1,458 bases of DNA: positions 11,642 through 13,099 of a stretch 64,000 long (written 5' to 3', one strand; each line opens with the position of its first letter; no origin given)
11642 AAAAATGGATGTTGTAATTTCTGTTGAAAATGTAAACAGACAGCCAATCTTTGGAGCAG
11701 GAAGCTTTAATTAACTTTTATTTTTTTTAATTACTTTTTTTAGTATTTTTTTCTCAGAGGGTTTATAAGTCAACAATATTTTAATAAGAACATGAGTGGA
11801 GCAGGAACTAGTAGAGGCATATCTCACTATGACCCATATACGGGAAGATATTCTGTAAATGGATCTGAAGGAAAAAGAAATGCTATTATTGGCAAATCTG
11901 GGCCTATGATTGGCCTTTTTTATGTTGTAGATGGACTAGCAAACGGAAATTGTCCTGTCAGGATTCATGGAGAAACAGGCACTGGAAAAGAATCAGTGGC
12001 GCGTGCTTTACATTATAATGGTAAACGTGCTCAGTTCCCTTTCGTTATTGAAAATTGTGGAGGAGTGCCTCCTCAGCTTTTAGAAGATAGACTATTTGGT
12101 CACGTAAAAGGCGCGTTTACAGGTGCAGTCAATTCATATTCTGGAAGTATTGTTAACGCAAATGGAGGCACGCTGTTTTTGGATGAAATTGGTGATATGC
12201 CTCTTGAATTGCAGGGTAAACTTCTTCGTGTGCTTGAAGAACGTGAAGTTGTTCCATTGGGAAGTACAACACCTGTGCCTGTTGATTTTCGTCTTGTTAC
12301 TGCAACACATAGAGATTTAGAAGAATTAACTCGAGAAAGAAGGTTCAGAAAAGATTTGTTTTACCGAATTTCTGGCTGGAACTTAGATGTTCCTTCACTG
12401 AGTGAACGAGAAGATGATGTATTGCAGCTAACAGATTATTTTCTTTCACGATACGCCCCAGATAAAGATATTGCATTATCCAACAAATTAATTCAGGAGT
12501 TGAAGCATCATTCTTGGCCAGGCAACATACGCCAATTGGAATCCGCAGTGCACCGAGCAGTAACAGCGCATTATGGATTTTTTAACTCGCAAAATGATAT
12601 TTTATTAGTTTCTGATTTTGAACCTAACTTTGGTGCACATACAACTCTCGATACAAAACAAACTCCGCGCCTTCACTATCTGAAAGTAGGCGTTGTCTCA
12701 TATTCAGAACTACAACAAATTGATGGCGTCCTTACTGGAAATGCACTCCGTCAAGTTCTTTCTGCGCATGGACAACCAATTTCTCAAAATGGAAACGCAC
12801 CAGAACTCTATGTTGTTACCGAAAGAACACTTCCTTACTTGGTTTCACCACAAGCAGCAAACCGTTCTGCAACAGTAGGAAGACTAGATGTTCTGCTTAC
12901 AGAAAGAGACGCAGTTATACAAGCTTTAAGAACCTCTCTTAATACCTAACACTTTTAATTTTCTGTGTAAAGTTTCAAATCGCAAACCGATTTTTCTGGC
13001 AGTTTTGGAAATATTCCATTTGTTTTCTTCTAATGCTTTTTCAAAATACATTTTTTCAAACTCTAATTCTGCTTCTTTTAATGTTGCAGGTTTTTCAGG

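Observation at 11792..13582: Bacterial sigma-54-activator AAA+ domain with intact GAFTGA loop inside an archaeal locus, convergent with a protein carrying two Fis-type HTH domains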

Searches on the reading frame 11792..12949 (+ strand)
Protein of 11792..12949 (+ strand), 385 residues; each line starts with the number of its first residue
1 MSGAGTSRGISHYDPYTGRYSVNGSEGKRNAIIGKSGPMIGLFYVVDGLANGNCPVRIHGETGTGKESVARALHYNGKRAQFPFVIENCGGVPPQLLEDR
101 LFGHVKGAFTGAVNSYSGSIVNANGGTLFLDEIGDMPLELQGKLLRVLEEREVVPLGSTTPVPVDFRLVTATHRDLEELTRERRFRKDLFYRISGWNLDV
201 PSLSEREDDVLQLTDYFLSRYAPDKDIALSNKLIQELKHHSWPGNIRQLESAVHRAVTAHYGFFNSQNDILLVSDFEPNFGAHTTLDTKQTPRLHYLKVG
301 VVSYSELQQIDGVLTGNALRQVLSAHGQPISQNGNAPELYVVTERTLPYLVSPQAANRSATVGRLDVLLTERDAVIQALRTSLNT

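Call 3: search_protein_families(library=pfam, proteins=[window:11792-12949:+], max_evalue=0.01)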
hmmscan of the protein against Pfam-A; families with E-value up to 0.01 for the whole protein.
window:11792-12949:+ (385 aa): 5 families
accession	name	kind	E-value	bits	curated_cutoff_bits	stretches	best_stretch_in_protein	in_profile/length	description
PF00158.32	Sigma54_activat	-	4.2e-59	199.4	20.2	1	32-197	1-166/168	Sigma-54 interaction domain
PF14532.12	Sigma54_activ_2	-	3.1e-20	73.3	25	1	33-203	1-138/138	Sigma-54 interaction domain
PF25601.1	AAA_lid_14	-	1.8e-14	53.7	27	1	205-280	2-74/87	AAA+ ATPase lid domain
PF07728.20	AAA_5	-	2.8e-06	27.8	22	1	58-174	4-123/139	AAA domain (dynein-related subfamily)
PF01078.27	Mg_chelatase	-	0.006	16.4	20.3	0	111-171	93-155/207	Magnesium chelatase, subunit ChlI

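Call 4: search_protein_families(library=ncbifam, proteins=[window:11792-12949:+], max_evalue=0.01)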
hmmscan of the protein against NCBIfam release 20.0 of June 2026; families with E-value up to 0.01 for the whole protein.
window:11792-12949:+ (385 aa): 29 families (the best 25 are shown)
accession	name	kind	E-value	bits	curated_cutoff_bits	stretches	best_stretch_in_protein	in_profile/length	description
TIGR01818.1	ntrC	equivalog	5.6e-77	259.5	558.6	1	8-280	112-381/463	nitrogen regulation protein NR(I)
NF003451.0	PRK05022.1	equivalog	9.2e-76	255.6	476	1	26-325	186-482/512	nitric oxide reductase transcriptional regulator NorR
NF038308.1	RNA_repair_RtcR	equivalog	7.6e-75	252.7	650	1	28-259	178-421/530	RNA repair transcriptional activator RtcR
TIGR01817.1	nifA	equivalog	8.4e-75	252.5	528.85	1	22-271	188-439/534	nif-specific transcriptional activator NifA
TIGR02915.1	PEP_resp_reg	equivalog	3.9e-73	246.8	502.6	1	28-270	137-382/445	PEP-CTERM-box response regulator transcription factor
TIGR02329.1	propionate_PrpR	equivalog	7.9e-70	236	499.2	1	29-257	211-447/526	propionate catabolism operon regulatory protein PrpR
NF041552.1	TF_PrdR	equivalog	5.8e-69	232.9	795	1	26-257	263-497/577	sigma-54 dependent transcriptional regulator PrdR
NF008469.0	PRK11361.1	equivalog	1.4e-68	231.7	714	1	30-264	143-380/461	acetoacetate metabolism transcriptional regulator AtoC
NF050807.1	TransRegFlbDCaul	equivalog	2.3e-67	227.8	750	1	32-264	120-355/454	sigma-54-dependent transcriptional regulator FlbD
NF011695.0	PRK15115.1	equivalog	7.5e-67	226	763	1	24-258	129-366/445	two-component system response regulator GlrR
NF011953.0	PRK15424.1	equivalog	3.5e-64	217.3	703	1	28-258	217-463/538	propionate catabolism operon regulatory protein PrpR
NF007689.0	PRK10365.1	equivalog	9.1e-63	212.6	760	1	29-272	138-384/441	sigma-54-dependent response regulator transcription factor ZraR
NF008176.1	PRK10923.1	equivalog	1e-59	202.4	620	1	7-253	116-364/469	nitrogen regulation protein NR(I)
NF011958.0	PRK15429.1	equivalog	2.2e-58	198.5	830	1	22-260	371-612/692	formate hydrogenlyase transcriptional activator FlhA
NF041946.1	LuxO_transreg_Vib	equivalog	6e-58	196.8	800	1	26-259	129-365/463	quorum-sensing sigma-54 dependent transcriptional regulator LuxO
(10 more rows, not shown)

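Call 5: find_homologous_proteins(query=window:11792-12949:+, max_evalue=1e-10)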
Query window:11792-12949:+ (385 aa): 8000 proteins with E <= 1e-10 among 8000 candidates; the best 120 are listed.
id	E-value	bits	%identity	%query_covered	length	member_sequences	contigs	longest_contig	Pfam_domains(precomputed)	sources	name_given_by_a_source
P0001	2.6e-257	871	100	100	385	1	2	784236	PF00158.33,PF25601.2,PF14532.13,PF07728.21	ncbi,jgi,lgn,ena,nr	ncbi:hypothetical protein COV18_05810 [Candidatus Woesearchaeota archaeon CG10_big_fil_rev_8_21_14_0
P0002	5.5e-68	248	52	60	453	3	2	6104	PF00158.33,PF25601.2,PF02954.26,PF14532.13,PF07728.21,PF00072.31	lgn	-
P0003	3.0e-67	246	54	59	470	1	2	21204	PF00158.33,PF25601.2,PF02954.26,PF14532.13,PF07728.21,PF00072.31,PF13191.13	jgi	jgi:two-component system NtrC family response regulator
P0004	9.2e-67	244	54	59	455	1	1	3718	PF00158.33,PF25601.2,PF02954.26,PF14532.13,PF07728.21,PF00072.31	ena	-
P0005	1.7e-66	243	53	57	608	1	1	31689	PF13185.13,PF00158.33,PF25601.2,PF01590.33,PF02954.26,PF14532.13,PF07728.21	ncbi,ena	-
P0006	2.7e-66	242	51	59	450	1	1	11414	PF00158.33,PF25601.2,PF02954.26,PF14532.13,PF07728.21,PF00072.31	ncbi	-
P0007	2.8e-66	242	52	59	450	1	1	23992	PF00158.33,PF25601.2,PF02954.26,PF14532.13,PF00072.31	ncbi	-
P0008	3.8e-66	242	49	61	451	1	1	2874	PF00158.33,PF25601.2,PF02954.26,PF14532.13,PF07728.21,PF00072.31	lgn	-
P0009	4.8e-66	242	54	60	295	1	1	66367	PF00158.33,PF25601.2,PF14532.13,PF07728.21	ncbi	-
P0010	1.6e-65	240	49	64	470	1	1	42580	PF00158.33,PF25601.2,PF02954.26,PF14532.13,PF00072.31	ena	-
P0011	1.6e-65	240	52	59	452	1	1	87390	PF00158.33,PF25601.2,PF02954.26,PF14532.13,PF07728.21,PF00072.31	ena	-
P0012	1.6e-65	240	45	73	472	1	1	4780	PF00158.33,PF25601.2,PF02954.26,PF14532.13,PF07728.21,PF00072.31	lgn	-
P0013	2.5e-65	239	51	61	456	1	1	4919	PF00158.33,PF25601.2,PF02954.26,PF14532.13,PF07728.21,PF00072.31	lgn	-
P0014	3.2e-65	239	51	59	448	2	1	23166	PF00158.33,PF25601.2,PF02954.26,PF14532.13,PF07728.21,PF00072.31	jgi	-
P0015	3.5e-65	239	50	60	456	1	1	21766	PF00158.33,PF25601.2,PF02954.26,PF14532.13,PF07728.21,PF00072.31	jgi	jgi:two-component system NtrC family response regulator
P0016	3.5e-65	239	50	60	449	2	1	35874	PF00158.33,PF25601.2,PF02954.26,PF14532.13,PF07728.21,PF00072.31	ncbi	-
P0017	4.1e-65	239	49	60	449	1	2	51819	PF00158.33,PF25601.2,PF02954.26,PF00004.36,PF14532.13,PF07728.21,PF00072.31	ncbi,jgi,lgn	jgi:two-component system NtrC family response regulator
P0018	4.1e-65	239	47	70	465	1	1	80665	PF00158.33,PF25601.2,PF02954.26,PF14532.13,PF00072.31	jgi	jgi:two-component system NtrC family response regulator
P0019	6.7e-65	238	49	65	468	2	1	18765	PF00158.33,PF25601.2,PF02954.26,PF14532.13,PF00072.31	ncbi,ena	-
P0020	9.2e-65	237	46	73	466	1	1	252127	PF00158.33,PF25601.2,PF02954.26,PF14532.13,PF00072.31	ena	-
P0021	1.2e-64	237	50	59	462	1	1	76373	PF00158.33,PF25601.2,PF02954.26,PF14532.13,PF07728.21,PF00072.31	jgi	jgi:two-component system NtrC family response regulator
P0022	1.3e-64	237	49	64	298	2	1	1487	PF00158.33,PF25601.2,PF14532.13,PF07728.21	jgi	-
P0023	1.3e-64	237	48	68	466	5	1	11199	PF00158.33,PF25601.2,PF02954.26,PF14532.13,PF07728.21,PF00072.31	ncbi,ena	-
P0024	1.4e-64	237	49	63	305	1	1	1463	PF00158.33,PF25601.2,PF14532.13,PF07728.21,PF01078.28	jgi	jgi:serine/threonine-protein kinase PknK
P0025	1.4e-64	237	45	73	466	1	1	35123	PF00158.33,PF25601.2,PF02954.26,PF14532.13,PF07728.21,PF00072.31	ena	-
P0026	1.7e-64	237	46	72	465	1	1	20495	PF00158.33,PF25601.2,PF02954.26,PF14532.13,PF07728.21,PF00072.31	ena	-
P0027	1.9e-64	236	45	73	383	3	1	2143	PF00158.33,PF25601.2,PF02954.26,PF14532.13,PF00072.31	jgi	jgi:DNA-binding NtrC family response regulator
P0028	2.0e-64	236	52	60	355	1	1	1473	PF00158.33,PF25601.2,PF14532.13,PF07728.21,PF01078.28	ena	-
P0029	2.3e-64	236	50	61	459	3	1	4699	PF00158.33,PF25601.2,PF02954.26,PF14532.13,PF07728.21,PF00072.31,PF13191.13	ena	-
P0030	2.6e-64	236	49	64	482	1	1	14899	PF00158.33,PF25601.2,PF02954.26,PF14532.13,PF07728.21,PF00072.31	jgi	jgi:DNA-binding NtrC family response regulator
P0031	3.2e-64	236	48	67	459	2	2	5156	PF00158.33,PF25601.2,PF02954.26,PF14532.13,PF07728.21,PF00072.31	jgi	jgi:DNA-binding NtrC family response regulator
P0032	3.5e-64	235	50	60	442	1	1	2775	PF00158.33,PF25601.2,PF02954.26,PF14532.13,PF07728.21,PF00072.31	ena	-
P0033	3.6e-64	235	50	59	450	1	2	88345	PF00158.33,PF25601.2,PF02954.26,PF14532.13,PF07728.21,PF00072.31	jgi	jgi:two-component system NtrC family response regulator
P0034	4.0e-64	235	50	59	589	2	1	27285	PF13185.13,PF00158.33,PF00498.32,PF25601.2,PF01590.33,PF02954.26,PF16697.11,PF13492.13,PF14532.13,PF07728.21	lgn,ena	-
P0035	6.2e-64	235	47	68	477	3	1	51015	PF00158.33,PF25601.2,PF02954.26,PF14532.13,PF07728.21,PF00072.31,PF13191.13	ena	-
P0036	6.3e-64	235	45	72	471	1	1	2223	PF00158.33,PF25601.2,PF02954.26,PF14532.13,PF07728.21,PF00072.31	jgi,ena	-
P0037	1.1e-63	234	46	78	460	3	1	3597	PF00158.33,PF07724.21,PF25601.2,PF02954.26,PF14532.13,PF07728.21,PF00072.31,PF01078.28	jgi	jgi:two-component system response regulator HydG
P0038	1.2e-63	234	46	62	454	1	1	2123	PF00158.33,PF25601.2,PF02954.26,PF14532.13,PF07728.21,PF00072.31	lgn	-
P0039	1.2e-63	234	50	59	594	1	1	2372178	PF13185.13,PF00158.33,PF00498.32,PF25601.2,PF01590.33,PF02954.26,PF16697.11,PF13492.13,PF14532.13,PF07728.21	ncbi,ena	-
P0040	1.4e-63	234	45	73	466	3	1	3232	PF00158.33,PF25601.2,PF02954.26,PF14532.13,PF00072.31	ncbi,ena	-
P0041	1.6e-63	233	47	68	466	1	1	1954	PF00158.33,PF25601.2,PF02954.26,PF14532.13,PF07728.21,PF00072.31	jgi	jgi:two-component system, NtrC family, response regulator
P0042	1.7e-63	233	48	64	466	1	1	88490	PF00158.33,PF25601.2,PF02954.26,PF14532.13,PF07728.21,PF00072.31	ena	-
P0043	1.8e-63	233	51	59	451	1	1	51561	PF00158.33,PF25601.2,PF02954.26,PF18024.8,PF14532.13,PF07728.21,PF00072.31,PF13191.13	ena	-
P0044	1.9e-63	233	47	64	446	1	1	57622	PF00158.33,PF25601.2,PF02954.26,PF14532.13,PF07728.21,PF00072.31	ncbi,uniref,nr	ncbi:sigma-54-dependent Fis family transcriptional regulator [Herbaspirillum sp. LeCh32-8]|uniref:si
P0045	1.9e-63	233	48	61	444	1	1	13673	PF00158.33,PF25601.2,PF02954.26,PF14532.13,PF07728.21,PF00072.31,PF01078.28,PF13191.13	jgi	jgi:DNA-binding NtrC family response regulator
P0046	2.1e-63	233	48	68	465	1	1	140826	PF00158.33,PF25601.2,PF02954.26,PF14532.13,PF00072.31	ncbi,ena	-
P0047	2.6e-63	233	47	66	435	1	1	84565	PF00158.33,PF25601.2,PF14532.13,PF07728.21,PF00072.31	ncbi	-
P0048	2.7e-63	233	47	66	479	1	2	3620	PF00158.33,PF25601.2,PF14532.13,PF00072.31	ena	-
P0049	3.2e-63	232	48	65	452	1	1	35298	PF00158.33,PF25601.2,PF02954.26,PF14532.13,PF07728.21,PF00072.31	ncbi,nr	ncbi:MAG: sigma-54-dependent Fis family transcriptional regulator [Planctomycetes bacterium]|nr:sigm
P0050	3.4e-63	232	50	59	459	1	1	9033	PF00158.33,PF07724.21,PF25601.2,PF02954.26,PF14532.13,PF07728.21,PF00072.31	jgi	jgi:two-component system NtrC family response regulator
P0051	4.0e-63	232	50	64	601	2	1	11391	PF13185.13,PF00158.33,PF00498.32,PF25601.2,PF01590.33,PF02954.26,PF16697.11,PF13492.13,PF14532.13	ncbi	-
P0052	4.0e-63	232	46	64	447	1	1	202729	PF00158.33,PF25601.2,PF02954.26,PF14532.13,PF07728.21,PF00072.31,PF13191.13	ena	-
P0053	5.7e-63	232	45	71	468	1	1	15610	PF00158.33,PF25601.2,PF02954.26,PF14532.13,PF07728.21,PF00072.31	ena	-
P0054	6.0e-63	231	44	71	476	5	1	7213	PF00158.33,PF25601.2,PF02954.26,PF00004.36,PF14532.13,PF07728.21,PF00072.31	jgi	jgi:two-component system NtrC family response regulator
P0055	6.0e-63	231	49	62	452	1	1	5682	PF00158.33,PF25601.2,PF02954.26,PF14532.13,PF07728.21,PF00072.31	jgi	-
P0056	6.2e-63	231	47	64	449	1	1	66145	PF00158.33,PF25601.2,PF02954.26,PF14532.13,PF07728.21,PF00072.31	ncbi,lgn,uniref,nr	ncbi:sigma-54-dependent transcriptional regulator [Pseudogulbenkiania subflava]|uniref:DNA-binding t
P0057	6.3e-63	231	47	64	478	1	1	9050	PF00158.33,PF25601.2,PF02954.26,PF14532.13,PF07728.21,PF00072.31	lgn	-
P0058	7.4e-63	231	48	67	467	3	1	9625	PF00158.33,PF25601.2,PF02954.26,PF14532.13,PF00072.31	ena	-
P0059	7.8e-63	231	48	63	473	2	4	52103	PF00158.33,PF25601.2,PF02954.26,PF14532.13,PF00072.31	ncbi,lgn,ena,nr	ncbi:MAG: sigma-54-dependent Fis family transcriptional regulator [Planctomycetes bacterium]|nr:sigm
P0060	8.5e-63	231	49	60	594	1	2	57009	PF13185.13,PF00158.33,PF00498.32,PF25601.2,PF01590.33,PF02954.26,PF16697.11,PF13492.13,PF14532.13,PF07728.21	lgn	-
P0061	8.6e-63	231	50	63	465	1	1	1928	PF00158.33,PF25601.2,PF02954.26,PF14532.13,PF07728.21,PF00072.31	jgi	jgi:DNA-binding NtrC family response regulator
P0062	9.1e-63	231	48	62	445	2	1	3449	PF00158.33,PF25601.2,PF02954.26,PF14532.13,PF07728.21,PF00072.31,PF13191.13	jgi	-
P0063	9.4e-63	231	47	60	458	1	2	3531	PF00158.33,PF07724.21,PF25601.2,PF02954.26,PF14532.13,PF07728.21,PF00072.31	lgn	-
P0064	9.5e-63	231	51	59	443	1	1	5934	PF00158.33,PF25601.2,PF02954.26,PF14532.13,PF07728.21,PF00072.31,PF13191.13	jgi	jgi:two-component system response regulator HydG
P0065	9.6e-63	231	49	59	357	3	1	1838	PF00158.33,PF07724.21,PF25601.2,PF02954.26,PF00004.36,PF14532.13,PF07728.21,PF13191.13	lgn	-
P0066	1.0e-62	231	45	71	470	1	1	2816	PF00158.33,PF25601.2,PF02954.26,PF14532.13,PF07728.21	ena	-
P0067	1.1e-62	231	50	61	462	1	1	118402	PF00158.33,PF25601.2,PF02954.26,PF14532.13,PF07728.21,PF00072.31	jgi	jgi:two-component system response regulator HydG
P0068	1.2e-62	231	49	60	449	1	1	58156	PF00158.33,PF07724.21,PF25601.2,PF02954.26,PF14532.13,PF07728.21,PF00072.31,PF01078.28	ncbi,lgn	-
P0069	1.5e-62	230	48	63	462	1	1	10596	PF00158.33,PF25601.2,PF02954.26,PF14532.13,PF07728.21,PF00072.31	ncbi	-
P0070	2.1e-62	230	48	66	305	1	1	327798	PF00158.33,PF07724.21,PF25601.2,PF14532.13,PF07728.21,PF13191.13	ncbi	ncbi:MAG: sigma-54 dependent transcriptional regulator [Planctomycetota bacterium]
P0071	2.1e-62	230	46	62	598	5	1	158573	PF13185.13,PF00158.33,PF00498.32,PF25601.2,PF01590.33,PF02954.26,PF16697.11,PF13492.13,PF14532.13,PF07728.21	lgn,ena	-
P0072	2.4e-62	229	51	60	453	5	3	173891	PF00158.33,PF25601.2,PF02954.26,PF14532.13,PF07728.21,PF00072.31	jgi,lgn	-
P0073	2.6e-62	229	50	61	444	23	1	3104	PF00158.33,PF25601.2,PF02954.26,PF00004.36,PF14532.13,PF07728.21,PF00072.31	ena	-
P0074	2.7e-62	229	50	61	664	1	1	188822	PF13185.13,PF00158.33,PF00498.32,PF25601.2,PF01590.33,PF02954.26,PF16697.11,PF13492.13,PF00004.36,PF14532.13,PF07728.21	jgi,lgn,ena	-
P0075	2.7e-62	229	47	66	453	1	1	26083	PF00158.33,PF25601.2,PF02954.26,PF14532.13,PF07728.21,PF00072.31,PF13191.13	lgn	-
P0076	2.7e-62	229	49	63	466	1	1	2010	PF00158.33,PF25601.2,PF02954.26,PF14532.13,PF00072.31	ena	-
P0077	2.8e-62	229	50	60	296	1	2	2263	PF00158.33,PF25601.2,PF14532.13,PF07728.21,PF01078.28,PF13191.13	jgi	jgi:transcriptional regulator with GAF, ATPase, and Fis domain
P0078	2.8e-62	229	51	62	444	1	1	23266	PF00158.33,PF25601.2,PF02954.26,PF14532.13,PF07728.21,PF00072.31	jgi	jgi:DNA-binding NtrC family response regulator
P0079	3.1e-62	229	49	58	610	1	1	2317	PF13185.13,PF00158.33,PF25601.2,PF01590.33,PF02954.26,PF14532.13,PF07728.21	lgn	-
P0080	3.2e-62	229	47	68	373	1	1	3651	PF00158.33,PF25601.2,PF02954.26,PF14532.13,PF07728.21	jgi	jgi:DNA-binding NtrC family response regulator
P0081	3.7e-62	229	48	60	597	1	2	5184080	PF13185.13,PF00158.33,PF00498.32,PF25601.2,PF01590.33,PF02954.26,PF16697.11,PF13492.13,PF14532.13,PF07728.21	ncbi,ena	-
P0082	4.5e-62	229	49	64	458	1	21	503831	PF00158.33,PF07724.21,PF25601.2,PF02954.26,PF14532.13,PF07728.21,PF00072.31,PF13191.13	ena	-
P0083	4.7e-62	229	50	61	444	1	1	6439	PF00158.33,PF25601.2,PF02954.26,PF14532.13,PF07728.21,PF00072.31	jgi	jgi:DNA-binding NtrC family response regulator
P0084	5.0e-62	228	51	60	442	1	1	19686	PF00158.33,PF25601.2,PF02954.26,PF14532.13,PF07728.21,PF00072.31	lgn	-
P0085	5.2e-62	228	48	63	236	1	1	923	PF00158.33,PF25601.2,PF14532.13,PF07728.21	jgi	jgi:transcriptional regulator with GAF, ATPase, and Fis domain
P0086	5.2e-62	228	51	60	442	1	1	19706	PF00158.33,PF25601.2,PF02954.26,PF14532.13,PF07728.21,PF00072.31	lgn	-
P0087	5.3e-62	228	50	61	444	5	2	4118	PF00158.33,PF25601.2,PF02954.26,PF00004.36,PF14532.13,PF07728.21,PF00072.31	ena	-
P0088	5.8e-62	228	48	61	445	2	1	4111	PF00158.33,PF25601.2,PF02954.26,PF14532.13,PF07728.21,PF00072.31,PF01078.28,PF13191.13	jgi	jgi:DNA-binding NtrC family response regulator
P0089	6.1e-62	228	48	65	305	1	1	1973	PF00158.33,PF25601.2,PF14532.13,PF07728.21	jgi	-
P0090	7.3e-62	228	44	65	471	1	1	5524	PF00158.33,PF25601.2,PF02954.26,PF14532.13,PF07728.21,PF00072.31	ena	-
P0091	7.3e-62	228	47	67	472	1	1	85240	PF00158.33,PF25601.2,PF02954.26,PF14532.13,PF07728.21,PF00072.31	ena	-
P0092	7.4e-62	228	51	59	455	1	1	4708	PF00158.33,PF25601.2,PF02954.26,PF14532.13,PF07728.21,PF00072.31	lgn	-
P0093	7.5e-62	228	44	65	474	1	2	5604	PF00158.33,PF25601.2,PF02954.26,PF14532.13,PF07728.21,PF00072.31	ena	-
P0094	8.1e-62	228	48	59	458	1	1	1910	PF00158.33,PF25601.2,PF02954.26,PF14532.13,PF07728.21,PF00072.31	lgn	-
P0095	9.0e-62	228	50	59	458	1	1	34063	PF00158.33,PF25601.2,PF14532.13,PF00072.31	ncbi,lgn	-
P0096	9.6e-62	227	47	63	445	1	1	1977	PF00158.33,PF07724.21,PF25601.2,PF02954.26,PF14532.13,PF07728.21,PF00072.31,PF13191.13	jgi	jgi:DNA-binding NtrC family response regulator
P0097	1.1e-61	227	47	67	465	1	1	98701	PF00158.33,PF25601.2,PF02954.26,PF14532.13,PF00072.31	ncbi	-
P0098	1.1e-61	227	49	64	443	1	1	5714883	PF00158.33,PF25601.2,PF02954.26,PF14532.13,PF07728.21,PF00072.31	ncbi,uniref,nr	ncbi:sigma-54 dependent transcriptional regulator [Pseudomonas sp. B21-048]|uniref:sigma-54-dependen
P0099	1.2e-61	227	46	62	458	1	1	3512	PF00158.33,PF25601.2,PF02954.26,PF14532.13,PF07728.21,PF00072.31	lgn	-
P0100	1.2e-61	227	46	62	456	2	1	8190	PF00158.33,PF25601.2,PF02954.26,PF14532.13,PF07728.21,PF00072.31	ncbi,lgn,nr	ncbi:MAG: sigma-54-dependent Fis family transcriptional regulator [Fibrobacter sp.]|nr:sigma-54-depe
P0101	1.3e-61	227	48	68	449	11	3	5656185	PF00158.33,PF25601.2,PF02954.26,PF14532.13,PF07728.21,PF00072.31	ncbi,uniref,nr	ncbi:sigma-54-dependent transcriptional regulator [Pseudomonas donghuensis]|uniref:Sigma-54-dependen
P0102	1.3e-61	227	46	64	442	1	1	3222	PF00158.33,PF25601.2,PF02954.26,PF18024.8,PF14532.13,PF07728.21,PF00072.31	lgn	-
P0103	1.3e-61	227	46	69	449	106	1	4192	PF00158.33,PF25601.2,PF02954.26,PF14532.13,PF07728.21,PF00072.31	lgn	-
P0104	1.4e-61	227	52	58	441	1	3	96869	PF00158.33,PF25601.2,PF02954.26,PF00004.36,PF14532.13,PF07728.21,PF00072.31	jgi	jgi:DNA-binding NtrC family response regulator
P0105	1.4e-61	227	48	61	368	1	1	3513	PF00158.33,PF07724.21,PF25601.2,PF02954.26,PF00004.36,PF14532.13,PF07728.21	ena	-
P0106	1.5e-61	227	44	65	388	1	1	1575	PF00158.33,PF25601.2,PF02954.26,PF14532.13,PF07728.21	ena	-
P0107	1.5e-61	227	50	59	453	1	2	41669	PF00158.33,PF25601.2,PF02954.26,PF14532.13,PF07728.21,PF00072.31,PF13191.13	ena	-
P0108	1.5e-61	227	48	61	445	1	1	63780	PF00158.33,PF25601.2,PF02954.26,PF00004.36,PF14532.13,PF07728.21,PF00072.31,PF01078.28,PF13191.13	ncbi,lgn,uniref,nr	ncbi:sigma-54 dependent transcriptional regulator [Herbaspirillum sp. YR522]|uniref:sigma-54-depende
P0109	1.5e-61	227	48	62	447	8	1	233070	PF00158.33,PF25601.2,PF02954.26,PF00004.36,PF14532.13,PF07728.21,PF00072.31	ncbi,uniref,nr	ncbi:sigma-54 dependent transcriptional regulator [uncultured Herbaspirillum sp.]|uniref:sigma-54-de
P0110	1.5e-61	227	46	66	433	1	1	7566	PF00158.33,PF07724.21,PF25601.2,PF02954.26,PF14532.13,PF07728.21,PF00072.31,PF13191.13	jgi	jgi:two-component system response regulator HydG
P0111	1.6e-61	227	50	60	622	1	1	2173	PF13185.13,PF00158.33,PF00498.32,PF25601.2,PF01590.33,PF02954.26,PF16697.11,PF13492.13,PF00004.36,PF14532.13,PF07728.21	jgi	jgi:transcriptional regulator with GAF, ATPase, and Fis domain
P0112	1.6e-61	227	48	63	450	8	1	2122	PF00158.33,PF25601.2,PF02954.26,PF18024.8,PF00004.36,PF14532.13,PF07728.21,PF00072.31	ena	-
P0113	1.6e-61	227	50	63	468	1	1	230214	PF00158.33,PF25601.2,PF02954.26,PF00004.36,PF14532.13,PF07728.21,PF00072.31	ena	-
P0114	1.6e-61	227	51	58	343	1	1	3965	PF00158.33,PF25601.2,PF14532.13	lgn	-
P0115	1.8e-61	227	46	65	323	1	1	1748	PF00158.33,PF25601.2,PF02954.26,PF00004.36,PF14532.13,PF07728.21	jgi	jgi:two-component system, NtrC family, response regulator AtoC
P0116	1.8e-61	227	45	69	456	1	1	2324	PF13185.13,PF00158.33,PF25601.2,PF01590.33,PF02954.26,PF14532.13,PF07728.21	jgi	-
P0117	1.8e-61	227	43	69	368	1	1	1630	PF00158.33,PF25601.2,PF02954.26,PF14532.13,PF07728.21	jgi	-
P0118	1.8e-61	227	50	62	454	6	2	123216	PF00158.33,PF25601.2,PF14532.13,PF07728.21,PF00072.31,PF01078.28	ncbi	-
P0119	1.8e-61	227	50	60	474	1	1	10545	PF00158.33,PF25601.2,PF02954.26,PF14532.13,PF07728.21,PF00072.31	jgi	jgi:DNA-binding NtrC family response regulator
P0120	2.0e-61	226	48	64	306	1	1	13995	PF00158.33,PF25601.2,PF14532.13,PF07728.21,PF01078.28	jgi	-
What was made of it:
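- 11792..12949 (+): 385-aa stand-alone bEBP-type AAA+ protein (PIN74708.1, COV18_05810). It is singleton cargo acquired from bacteria. Nearest relatives are 52-54% identical (best local alignment, covering about 60% of the query), nearly all NtrC-family regulators (REC or GAF + AAA + HTH_8) (call 5).
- Closest known: NtrC-family response regulators. Same: The best hits are NtrC-type regulators, and NCBIfam TIGR01818 aligns aa 8-280 to NtrC 112-381 (calls 4, 5).
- Apart from itself, the best hit scores 248 bits at 52% identity; every hit that carries an organism name is bacterial, and nearly all have bacterial-type NtrC-family domain architectures (call 5). It is a singleton in 5.8e9 proteins (call 5).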
